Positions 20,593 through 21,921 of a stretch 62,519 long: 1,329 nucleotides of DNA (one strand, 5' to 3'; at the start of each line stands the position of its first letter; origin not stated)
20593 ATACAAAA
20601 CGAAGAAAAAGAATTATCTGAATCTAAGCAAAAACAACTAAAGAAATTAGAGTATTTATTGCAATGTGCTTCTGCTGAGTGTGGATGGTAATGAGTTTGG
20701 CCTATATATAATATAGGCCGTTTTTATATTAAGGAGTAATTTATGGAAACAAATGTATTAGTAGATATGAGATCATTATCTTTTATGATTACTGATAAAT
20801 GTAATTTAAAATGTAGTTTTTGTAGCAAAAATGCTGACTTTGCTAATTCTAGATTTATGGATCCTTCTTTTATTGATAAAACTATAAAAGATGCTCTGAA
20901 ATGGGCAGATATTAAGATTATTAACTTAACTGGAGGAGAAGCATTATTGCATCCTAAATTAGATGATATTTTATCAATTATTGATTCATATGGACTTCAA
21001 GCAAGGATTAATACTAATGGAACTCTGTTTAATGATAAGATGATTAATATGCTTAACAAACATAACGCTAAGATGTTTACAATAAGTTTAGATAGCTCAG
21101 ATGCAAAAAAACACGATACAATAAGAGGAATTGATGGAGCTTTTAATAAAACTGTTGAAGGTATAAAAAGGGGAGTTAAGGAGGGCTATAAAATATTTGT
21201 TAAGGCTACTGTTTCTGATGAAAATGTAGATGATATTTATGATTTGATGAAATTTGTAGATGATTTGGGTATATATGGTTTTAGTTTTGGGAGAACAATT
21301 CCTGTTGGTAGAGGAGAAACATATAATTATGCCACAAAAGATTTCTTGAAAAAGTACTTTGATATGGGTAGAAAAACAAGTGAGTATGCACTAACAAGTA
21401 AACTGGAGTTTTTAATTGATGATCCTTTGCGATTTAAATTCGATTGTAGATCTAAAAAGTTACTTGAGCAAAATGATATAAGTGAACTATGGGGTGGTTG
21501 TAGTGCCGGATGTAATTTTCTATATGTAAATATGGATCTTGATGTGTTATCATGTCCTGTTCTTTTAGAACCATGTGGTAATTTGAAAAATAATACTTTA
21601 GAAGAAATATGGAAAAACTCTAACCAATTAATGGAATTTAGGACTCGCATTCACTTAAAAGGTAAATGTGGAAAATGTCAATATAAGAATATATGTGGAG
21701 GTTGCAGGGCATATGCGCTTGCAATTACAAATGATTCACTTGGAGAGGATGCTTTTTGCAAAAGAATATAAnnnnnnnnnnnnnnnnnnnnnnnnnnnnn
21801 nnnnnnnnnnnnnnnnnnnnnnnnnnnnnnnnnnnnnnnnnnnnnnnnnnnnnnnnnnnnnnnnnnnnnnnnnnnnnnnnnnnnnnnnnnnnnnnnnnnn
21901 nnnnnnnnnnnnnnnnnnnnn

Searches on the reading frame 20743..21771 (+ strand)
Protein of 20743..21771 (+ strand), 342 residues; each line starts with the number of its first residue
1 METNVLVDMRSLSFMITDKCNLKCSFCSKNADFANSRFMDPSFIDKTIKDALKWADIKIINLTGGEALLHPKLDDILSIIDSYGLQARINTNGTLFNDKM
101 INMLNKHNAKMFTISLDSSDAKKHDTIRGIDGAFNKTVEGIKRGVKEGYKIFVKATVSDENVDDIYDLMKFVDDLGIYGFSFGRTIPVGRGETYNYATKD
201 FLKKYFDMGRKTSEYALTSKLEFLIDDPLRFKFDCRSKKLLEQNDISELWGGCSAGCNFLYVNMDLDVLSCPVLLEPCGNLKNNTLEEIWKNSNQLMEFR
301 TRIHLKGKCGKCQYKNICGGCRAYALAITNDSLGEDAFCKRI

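Call 5: search_protein_families(library=pfam, proteins=[window:20743-21771:+], max_evalue=0.01)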
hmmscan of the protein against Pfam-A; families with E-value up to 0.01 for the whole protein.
window:20743-21771:+ (342 aa): 3 families
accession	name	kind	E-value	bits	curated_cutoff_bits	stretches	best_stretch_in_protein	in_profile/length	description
PF04055.27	Radical_SAM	-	1.8e-22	80.7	29.5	1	16-172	3-166/166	Radical SAM superfamily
PF13186.11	SPASM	-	5.4e-06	27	21.5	1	253-313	1-67/67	Iron-sulfur cluster-binding domain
PF13353.11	Fer4_12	-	8e-05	23.4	22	1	17-107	12-100/137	4Fe-4S single cluster domain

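Call 6: search_protein_families(library=ncbifam, proteins=[window:20743-21771:+], max_evalue=0.01)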
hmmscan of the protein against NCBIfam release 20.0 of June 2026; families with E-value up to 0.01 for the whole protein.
window:20743-21771:+ (342 aa): 86 families (the best 25 are shown)
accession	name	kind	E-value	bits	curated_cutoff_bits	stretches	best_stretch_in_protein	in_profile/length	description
TIGR04545.1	rSAM_ahbD_hemeb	equivalog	1e-53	183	500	1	14-339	4-335/339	heme b synthase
TIGR04055.1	rSAM_NirJ2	equivalog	3.2e-49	168.2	500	1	13-339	3-322/326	putative heme d1 biosynthesis radical SAM protein NirJ2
TIGR04053.2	TIGR04053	equivalog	2.4e-48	165.2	395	2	16-207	14-208/366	TIGR04053 family radical SAM/SPASM domain-containing protein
TIGR04251.1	SCM_rSAM_ScmF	equivalog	2.4e-40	139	400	1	9-340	3-340/353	SynChlorMet cassette radical SAM/SPASM protein ScmF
NF050035.1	rSAM_WgK_link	exception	4.2e-38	131.3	650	2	14-196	13-195/367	radical SAM/SPASM peptide maturase WgkB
TIGR04347.1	pseudo_SAM_Halo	equivalog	9.5e-34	117.3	525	2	14-192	42-219/390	TIGR04347 family pseudo-SAM/SPASM protein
TIGR04051.1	rSAM_NirJ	equivalog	1.8e-33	116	515.45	1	16-339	8-346/354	heme d1 biosynthesis radical SAM protein NirJ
TIGR04054.1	rSAM_NirJ1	equivalog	8.7e-32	110.2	650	1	13-339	39-380/387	putative heme d1 biosynthesis radical SAM protein NirJ1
TIGR04303.1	GeoRSP_rSAM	equivalog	6.5e-31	108.1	400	1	13-339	8-324/325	GeoRSP system radical SAM/SPASM protein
TIGR04546.1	rSAM_ahbC_deAc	equivalog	2.4e-30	105.6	650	2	14-193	43-221/390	12,18-didecarboxysiroheme deacetylase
TIGR04317.1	W_rSAM_matur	equivalog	9.2e-30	103.9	380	1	8-319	2-320/349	tungsten cofactor oxidoreductase radical SAM maturase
NF045574.1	sacti_mat_StsB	exception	1.3e-28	100.1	625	1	9-331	95-405/466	StsB family radical SAM/SPASM domain sactipeptide maturase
TIGR04340.1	rSAM_ACGX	hypoth_equivalog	1.9e-27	96.4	400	1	11-340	4-338/341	radical SAM/SPASM domain protein, ACGX system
NF049973.1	radical_Rv1681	equivalog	4.2e-26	91.7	380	1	19-177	81-239/326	Rv1681 family radical SAM protein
TIGR04250.1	SCM_rSAM_ScmE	equivalog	3.6e-25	88.6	400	2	10-182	3-176/358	SynChlorMet cassette radical SAM/SPASM protein ScmE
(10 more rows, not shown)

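Call 12: find_related_loci(query=window:20743-21771:+, collection=genome_contigs, flank=10000)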
Query window:20743-21771:+ (342 aa) in genome_contigs; peptide patterns used: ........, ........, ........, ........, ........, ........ (x = any residue, [..] = any of these).
48 stretches matched a pattern; 1 encode a relative of the query (tblastn E <= 1e-3); 1 distinct loci.
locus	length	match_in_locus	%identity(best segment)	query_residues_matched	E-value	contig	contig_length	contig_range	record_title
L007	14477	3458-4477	68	1-339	4e-158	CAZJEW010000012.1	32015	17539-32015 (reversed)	MAG TPA_asm: uncultured Clostridium sp. isolate SRP192927_co1_617 genome assembly, contig: NODE_2337_length_32015_cov_30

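Call 30: find_related_loci(query=A1, collection=metagenome_contigs, flank=6000)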
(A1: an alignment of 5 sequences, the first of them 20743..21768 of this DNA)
Query A1 (342 aa) in metagenome_contigs; peptide patterns used: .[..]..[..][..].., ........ (x = any residue, [..] = any of these).
453 stretches matched a pattern; 73 encode a relative of the query (tblastn E <= 1e-3); 73 distinct loci.
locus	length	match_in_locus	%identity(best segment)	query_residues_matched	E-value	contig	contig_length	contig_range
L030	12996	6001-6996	51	9-339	9e-106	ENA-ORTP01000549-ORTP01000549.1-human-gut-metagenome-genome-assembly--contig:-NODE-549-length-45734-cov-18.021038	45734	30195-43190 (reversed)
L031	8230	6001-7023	44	1-340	9e-99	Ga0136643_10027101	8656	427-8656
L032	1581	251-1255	31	5-339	2e-44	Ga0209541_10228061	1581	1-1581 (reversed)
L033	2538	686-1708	30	1-339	4e-43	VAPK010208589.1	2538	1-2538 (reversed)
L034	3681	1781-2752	32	16-339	1e-42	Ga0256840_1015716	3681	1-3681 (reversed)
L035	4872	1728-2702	31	16-339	4e-42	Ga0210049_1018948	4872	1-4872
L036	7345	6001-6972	32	16-339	1e-40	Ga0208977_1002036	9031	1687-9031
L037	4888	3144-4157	29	4-339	7e-41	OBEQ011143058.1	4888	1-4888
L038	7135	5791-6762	32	16-339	1e-40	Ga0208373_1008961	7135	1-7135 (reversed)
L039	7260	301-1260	32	16-339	8e-40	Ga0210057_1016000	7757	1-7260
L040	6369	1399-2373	31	16-339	2e-39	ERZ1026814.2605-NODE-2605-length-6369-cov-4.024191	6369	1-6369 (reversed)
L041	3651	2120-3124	30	9-339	4e-39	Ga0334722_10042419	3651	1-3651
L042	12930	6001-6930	34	16-339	2e-38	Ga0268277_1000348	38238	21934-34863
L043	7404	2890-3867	29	16-339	4e-38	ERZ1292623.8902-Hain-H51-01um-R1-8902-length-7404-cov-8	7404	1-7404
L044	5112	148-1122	29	12-339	1e-37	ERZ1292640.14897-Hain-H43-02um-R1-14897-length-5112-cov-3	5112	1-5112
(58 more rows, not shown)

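Call 31: find_related_loci(query=A1, collection=genome_contigs, flank=8000)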
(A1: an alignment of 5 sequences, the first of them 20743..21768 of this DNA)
Query A1 (342 aa) in genome_contigs; peptide patterns used: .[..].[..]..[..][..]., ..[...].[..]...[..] (x = any residue, [..] = any of these).
137 stretches matched a pattern; 89 encode a relative of the query (tblastn E <= 1e-3); the best 80 are kept; 80 distinct loci.
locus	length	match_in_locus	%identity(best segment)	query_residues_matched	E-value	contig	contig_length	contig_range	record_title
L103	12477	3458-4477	68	1-339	3e-156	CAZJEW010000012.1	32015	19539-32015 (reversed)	MAG TPA_asm: uncultured Clostridium sp. isolate SRP192927_co1_617 genome assembly, contig: NODE_2337_length_32015_cov_30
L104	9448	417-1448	55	1-342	3e-120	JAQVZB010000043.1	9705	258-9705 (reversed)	MAG: Bacilli bacterium isolate STF2_163 NODE_21648_length_9705_cov_6.804134_Sandtown_F2, whole genome shotgun sequence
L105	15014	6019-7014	38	12-342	5e-69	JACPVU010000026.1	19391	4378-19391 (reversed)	MAG: archaeon isolate NC_groundwater_793_Pr6_B-0.1um_41_8 kurt_kritikos_18_scaffold_185504, whole genome shotgun sequenc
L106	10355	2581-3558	26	8-340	6e-18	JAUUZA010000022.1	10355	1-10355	MAG: Candidatus Altiarchaeota archaeon isolate CSMAG_181 CSMAG_181_k127_5776767_length_10355_cov_10.0076, whole genome s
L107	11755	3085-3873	28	7-321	4e-16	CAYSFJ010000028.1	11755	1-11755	MAG TPA_asm: uncultured Mycoplasma sp. isolate binchicken_co354_426 genome assembly, contig: NODE_6341_length_11755_cov_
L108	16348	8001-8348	34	16-134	8e-16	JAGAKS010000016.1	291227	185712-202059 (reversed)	MAG: Clostridia bacterium isolate RGIG8531 Water_deer_Cecum-2__c405409, whole genome shotgun sequence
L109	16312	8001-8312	42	16-123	2e-15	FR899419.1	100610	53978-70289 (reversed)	Mycoplasma sp. CAG:472 genomic scaffold, scf86, whole genome shotgun sequence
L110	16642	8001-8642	30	9-226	2e-14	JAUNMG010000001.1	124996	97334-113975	MAG: bacterium isolate S31M_St_34 NODE_14_length_124996_cov_10.378427, whole genome shotgun sequence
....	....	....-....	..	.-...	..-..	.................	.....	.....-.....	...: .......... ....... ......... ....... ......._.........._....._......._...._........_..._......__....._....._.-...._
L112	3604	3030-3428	33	5-138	1e-13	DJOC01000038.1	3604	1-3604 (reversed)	MAG TPA_asm: Bacillales bacterium UBA6448 UBA6448_contig_3098, whole genome shotgun sequence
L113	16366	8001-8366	41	16-141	1e-13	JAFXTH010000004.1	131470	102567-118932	MAG: Bacilli bacterium isolate RGIG6726 Sheep_Rumen-2__c303129, whole genome shotgun sequence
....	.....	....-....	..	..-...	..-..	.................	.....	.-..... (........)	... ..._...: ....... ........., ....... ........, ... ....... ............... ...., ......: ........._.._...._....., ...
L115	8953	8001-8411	32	5-142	3e-13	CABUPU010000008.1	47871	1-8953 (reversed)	MAG TPA_asm: uncultured Mycoplasma sp. isolate MGYG-HGUT-04242 genome assembly, contig: GUT_GENOME260707_8, whole genome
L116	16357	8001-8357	38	1-124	5e-13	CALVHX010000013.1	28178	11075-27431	MAG: uncultured Bacilli bacterium isolate BRZ_PI__bin89 genome assembly, contig: BRZ_PI__NODE_2320_length_28178_cov_8.18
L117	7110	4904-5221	43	16-124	1e-12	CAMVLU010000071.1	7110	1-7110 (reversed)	MAG TPA_asm: uncultured Clostridia bacterium isolate SRR8387717_bin.32_metaWRAP_v1.3_MAG genome assembly, contig: ERZ142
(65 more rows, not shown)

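Call 37: search_protein_families(library=pfam, proteins=[L030:1739-2251:+, L030:2970-3746:-, L030:3743-5299:-, L030:5905-7005:+, L030:7021-9195:+, L030:9227-10246:+, L030:10617-11117:+, L030:11192-12628:+], max_evalue=0.001)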
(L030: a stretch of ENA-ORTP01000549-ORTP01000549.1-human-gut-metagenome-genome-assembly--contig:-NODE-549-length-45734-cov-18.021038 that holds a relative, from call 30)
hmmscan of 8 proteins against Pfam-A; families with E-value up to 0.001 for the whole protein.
L030:1739-2251:+ (170 aa): 2 families
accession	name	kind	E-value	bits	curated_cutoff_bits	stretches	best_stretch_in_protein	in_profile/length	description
PF13302.13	Acetyltransf_3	-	5.4e-23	82.7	25.4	1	6-142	1-137/138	Acetyltransferase (GNAT) domain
PF00583.31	Acetyltransf_1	-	3.7e-09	37.3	20.7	1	19-142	3-116/116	Acetyltransferase (GNAT) family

L030:2970-3746:- (258 aa): 8 families
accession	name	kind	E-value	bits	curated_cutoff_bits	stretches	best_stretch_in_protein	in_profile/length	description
PF01695.23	IstB_IS21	-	2.5e-53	181.5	24.1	1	10-236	3-226/238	IstB-like ATP binding protein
PF25199.1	nSTAND_NTPase5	-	1.3e-05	25.5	34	1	66-208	7-138/145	Novel STAND NTPase 5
PF02562.22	PhoH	-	3.1e-05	24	27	1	94-132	13-51/205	PhoH-like protein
PF00308.24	Bac_DnaA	-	0.00019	22.1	23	1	98-202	32-138/162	Bacterial DnaA ATPAse domain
PF20720.3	nSTAND3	-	0.00023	21.3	27.2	0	95-138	12-55/155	Novel STAND NTPase 3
PF13401.12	AAA_22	-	0.00074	20.3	27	0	101-137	6-42/130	AAA domain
PF13173.12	AAA_14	-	0.00077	19.9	27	0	101-185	3-86/129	AAA domain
PF04851.21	ResIII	-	0.00091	19.6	22.5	0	95-130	20-53/164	Type III restriction enzyme, res subunit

L030:3743-5299:- (518 aa): 2 families
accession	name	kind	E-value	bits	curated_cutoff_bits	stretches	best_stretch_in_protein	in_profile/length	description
PF22483.2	Mu-transpos_C_2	-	8.9e-20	70.6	27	1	318-387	1-70/73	Mu transposase, C-terminal domain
PF00665.32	rve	-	1.8e-08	35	32.6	1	132-248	2-102/102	Integrase core domain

L030:5905-7005:+ (366 aa): 3 families
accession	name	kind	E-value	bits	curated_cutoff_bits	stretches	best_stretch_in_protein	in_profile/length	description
PF04055.27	Radical_SAM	-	5.1e-23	82.5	29.5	1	40-191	3-163/166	Radical SAM superfamily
PF13186.11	SPASM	-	2.5e-10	40.9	21.5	1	278-337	1-66/67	Iron-sulfur cluster-binding domain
PF13353.11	Fer4_12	-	3.9e-05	24.4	22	1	43-108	14-80/137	4Fe-4S single cluster domain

L030:7021-9195:+ (724 aa): 2 families
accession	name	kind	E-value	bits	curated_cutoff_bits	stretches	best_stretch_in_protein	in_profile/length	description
PF04055.27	Radical_SAM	-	4.3e-20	73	29.5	1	185-359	2-165/166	Radical SAM superfamily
PF02310.24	B12-binding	-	1e-18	67.8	32.1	1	19-127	13-120/121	B12 binding domain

L030:9227-10246:+ (339 aa): 1 family
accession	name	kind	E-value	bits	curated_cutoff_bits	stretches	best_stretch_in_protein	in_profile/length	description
PF04055.27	Radical_SAM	-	6e-09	36.7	29.5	1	10-129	2-114/166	Radical SAM superfamily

L030:10617-11117:+ (166 aa): 2 families
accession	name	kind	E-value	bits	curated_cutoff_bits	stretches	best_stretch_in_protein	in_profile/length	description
PF00583.31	Acetyltransf_1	-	2.1e-09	38.1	20.7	1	25-142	6-116/116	Acetyltransferase (GNAT) family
PF13302.13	Acetyltransf_3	-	1.3e-07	32.8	25.4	1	13-143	15-138/138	Acetyltransferase (GNAT) domain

L030:11192-12628:+ (478 aa): 1 family
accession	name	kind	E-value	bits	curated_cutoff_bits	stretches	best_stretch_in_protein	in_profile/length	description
PF04055.27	Radical_SAM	-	7.6e-09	36.4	29.5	1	208-352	1-140/166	Radical SAM superfamily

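Call 40: search_solved_structures(query=window:20743-21771:+, max_evalue=0.00001)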
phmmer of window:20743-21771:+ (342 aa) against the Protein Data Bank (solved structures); distinct sequences matched with E-value up to 0.00001: 9.
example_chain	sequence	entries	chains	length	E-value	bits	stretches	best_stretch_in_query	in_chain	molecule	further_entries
6efn_A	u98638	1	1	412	6.8e-17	64.9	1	12-192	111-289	Sporulation killing factor maturation protein SkfB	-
7vob_C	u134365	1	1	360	1e-09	41.4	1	12-180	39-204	Cytosylglucuronate decarboxylase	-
7voc_C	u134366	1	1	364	1e-09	41.3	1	12-180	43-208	Cytosylglucuronate decarboxylase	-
6c8v_A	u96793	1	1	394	6e-09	38.8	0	283-339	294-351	Coenzyme PQQ synthesis protein E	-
8wm2_A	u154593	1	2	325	4.9e-07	32.5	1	15-144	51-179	Fe-S radical SAM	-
5v1q_A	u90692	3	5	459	5e-07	32.5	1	17-337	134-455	Radical SAM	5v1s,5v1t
2fb2_A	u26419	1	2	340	5.8e-07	32.3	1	9-191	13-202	Molybdenum cofactor biosynthesis protein A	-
1tv7_A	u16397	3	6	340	1e-06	31.4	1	9-191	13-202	Molybdenum cofactor biosynthesis protein A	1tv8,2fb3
9dfn_A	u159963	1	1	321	5.6e-06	29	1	11-127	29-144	Radical SAM core domain-containing protein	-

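Call 55: search_protein_families(library=pfam, proteins=[L105:3855-4643:+, L105:4709-5197:-, L105:5409-5990:+, L105:7276-7761:+, L105:7815-8612:+, L105:8713-9135:+, L105:9119-9751:+, L105:9755-11545:-, L105:13449-14729:-, L105:3004-3405:+], max_evalue=0.001)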
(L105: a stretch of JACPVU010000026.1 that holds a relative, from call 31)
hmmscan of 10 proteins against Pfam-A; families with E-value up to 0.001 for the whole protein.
L105:3855-4643:+ (262 aa): 13 families
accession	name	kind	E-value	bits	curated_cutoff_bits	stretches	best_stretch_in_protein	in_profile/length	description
PF13847.12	Methyltransf_31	-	1.5e-16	60.8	27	1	79-202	7-127/145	Methyltransferase domain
PF13649.12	Methyltransf_25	-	1.3e-13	51.9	27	1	80-170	2-92/97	Methyltransferase domain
PF08242.18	Methyltransf_12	-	2.5e-10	41.4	30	1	80-168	1-89/98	Methyltransferase domain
PF08241.18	Methyltransf_11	-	4e-10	40.6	21.2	1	80-170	1-86/95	Methyltransferase domain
PF13489.12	Methyltransf_23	-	4.5e-09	36.7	27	1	58-232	5-161/164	Methyltransferase domain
PF05175.20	MTS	-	6.1e-08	32.9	23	1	75-172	31-126/170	Methyltransferase small domain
PF01209.24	Ubie_methyltran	-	4.7e-07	29.8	20.1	1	76-170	48-142/233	ubiE/COQ5 methyltransferase family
PF02390.23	Methyltransf_4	-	2.2e-06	27.7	24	1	77-146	3-73/173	Putative methyltransferase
PF06325.19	PrmA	-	2.3e-06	27.8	22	1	66-138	152-223/296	Ribosomal protein L11 methyltransferase (PrmA)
PF24675.1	NpmA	-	1.6e-05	24.7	60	1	74-142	22-94/214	16S rRNA (adenine(1408)-N(1))-methyltransferase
PF01135.25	PCMT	-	3.3e-05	24.2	20.3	1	77-130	75-129/210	Protein-L-isoaspartate(D-aspartate) O-methyltransferase (PCMT)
PF01728.25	FtsJ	-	0.00049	20.5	24.1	1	67-199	14-114/181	FtsJ-like methyltransferase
PF13679.12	Methyltransf_32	-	0.00075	19.9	27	1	73-141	23-96/143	Methyltransferase domain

L105:4709-5197:- (162 aa): 7 families
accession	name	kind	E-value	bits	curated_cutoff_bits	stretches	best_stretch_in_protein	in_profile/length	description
PF00583.31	Acetyltransf_1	-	2.3e-15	57.3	20.7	1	36-136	16-116/116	Acetyltransferase (GNAT) family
PF13420.13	Acetyltransf_4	-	5.4e-12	46.4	24.3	1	28-156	20-154/155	Acetyltransferase (GNAT) domain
PF13302.13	Acetyltransf_3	-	2.6e-10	41.6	25.4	1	47-137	40-138/138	Acetyltransferase (GNAT) domain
PF13508.13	Acetyltransf_7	-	1.4e-07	32.2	27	1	54-137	4-83/84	Acetyltransferase (GNAT) domain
PF08445.16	FR47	-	2e-07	31.3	22.1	1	79-139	20-80/86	FR47-like protein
PF13673.13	Acetyltransf_10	-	6.8e-07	29.8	23.6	1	40-141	18-112/128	Acetyltransferase (GNAT) domain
PF12746.13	GNAT_acetyltran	-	8.2e-05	22.8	26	1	79-139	180-237/243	GNAT acetyltransferase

L105:5409-5990:+ (193 aa): 10 families
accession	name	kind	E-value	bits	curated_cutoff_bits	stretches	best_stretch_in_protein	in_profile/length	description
PF08241.18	Methyltransf_11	-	9.3e-19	68.3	21.2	1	46-133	1-90/95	Methyltransferase domain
PF13649.12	Methyltransf_25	-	1.9e-18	67.3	27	1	46-132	2-95/97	Methyltransferase domain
PF13847.12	Methyltransf_31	-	3.8e-15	56.3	27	1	40-137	2-108/145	Methyltransferase domain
PF01209.24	Ubie_methyltran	-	1.3e-12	48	20.1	1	41-132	47-145/233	ubiE/COQ5 methyltransferase family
PF08242.18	Methyltransf_12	-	8.3e-12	46.1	30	1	46-132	1-94/98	Methyltransferase domain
PF13489.12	Methyltransf_23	-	6.7e-10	39.4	27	1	29-155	7-132/164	Methyltransferase domain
PF01728.25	FtsJ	-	2.5e-05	24.7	24.1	1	36-112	16-100/181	FtsJ-like methyltransferase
PF07021.18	MetW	-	8.2e-05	22.7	21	1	33-135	5-107/193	Methionine biosynthesis protein MetW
PF06325.19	PrmA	-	0.00022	21.2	22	1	29-130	149-257/296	Ribosomal protein L11 methyltransferase (PrmA)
PF08123.19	DOT1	-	0.00085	19.4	23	0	28-86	28-87/205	Histone methylation protein DOT1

L105:7276-7761:+ (161 aa): 5 families
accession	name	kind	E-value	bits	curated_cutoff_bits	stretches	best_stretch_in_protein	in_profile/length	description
PF00583.31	Acetyltransf_1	-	5e-16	59.5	20.7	1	34-140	23-116/116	Acetyltransferase (GNAT) family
PF13508.13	Acetyltransf_7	-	3.8e-12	46.8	27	1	55-142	2-84/84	Acetyltransferase (GNAT) domain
PF13673.13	Acetyltransf_10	-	3.5e-11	43.6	23.6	1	49-143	24-110/128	Acetyltransferase (GNAT) domain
PF13420.13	Acetyltransf_4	-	4.4e-07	30.5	24.3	1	3-144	1-138/155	Acetyltransferase (GNAT) domain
PF08445.16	FR47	-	3.4e-06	27.4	22.1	1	80-147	18-84/86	FR47-like protein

L105:7815-8612:+ (265 aa): 2 families
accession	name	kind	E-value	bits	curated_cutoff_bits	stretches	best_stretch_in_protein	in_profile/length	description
PF10026.15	DUF2268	-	1.3e-33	116.6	23.6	1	74-258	2-194/195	Predicted Zn-dependent protease (DUF2268)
PF10263.15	SprT-like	-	0.00068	19.9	25.6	0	101-150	21-75/108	SprT-like family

L105:8713-9135:+ (140 aa): 0 families

L105:9119-9751:+ (210 aa): 2 families
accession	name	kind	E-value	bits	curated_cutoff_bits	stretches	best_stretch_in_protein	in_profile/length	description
PF18765.7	Polbeta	-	7.8e-10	39.2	26.9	1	29-75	10-58/93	Polymerase beta, Nucleotidyltransferase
PF01909.29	NTP_transf_2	-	1.5e-08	35.3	21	1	31-76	13-58/93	Nucleotidyltransferase domain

L105:9755-11545:- (596 aa): 4 families
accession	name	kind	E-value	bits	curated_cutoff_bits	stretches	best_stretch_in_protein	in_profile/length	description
PF13860.13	FlgD_ig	-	4.1e-10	39.9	27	1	122-190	6-75/79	FlgD Ig-like domain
PF13620.12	CarboxypepD_reg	-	5.4e-08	33.5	32.3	1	279-344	1-61/82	Carboxypeptidase regulatory-like domain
PF18962.6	Por_Secre_tail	-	1.4e-05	25.8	27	1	117-195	1-69/75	Secretion system C-terminal sorting domain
PF13585.12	CHU_C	-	0.0003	21.3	27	1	138-191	26-73/86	CHU_C Type IX secretion signal domain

L105:13449-14729:- (426 aa): 2 families
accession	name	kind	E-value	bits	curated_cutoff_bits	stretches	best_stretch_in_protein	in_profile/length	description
PF02163.28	Peptidase_M50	-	9.8e-24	84.3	27.2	1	149-416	3-221/221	Peptidase family M50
PF13180.12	PDZ_2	-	0.00021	22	27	1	234-291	8-68/80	PDZ domain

L105:3004-3405:+ (133 aa): 0 families
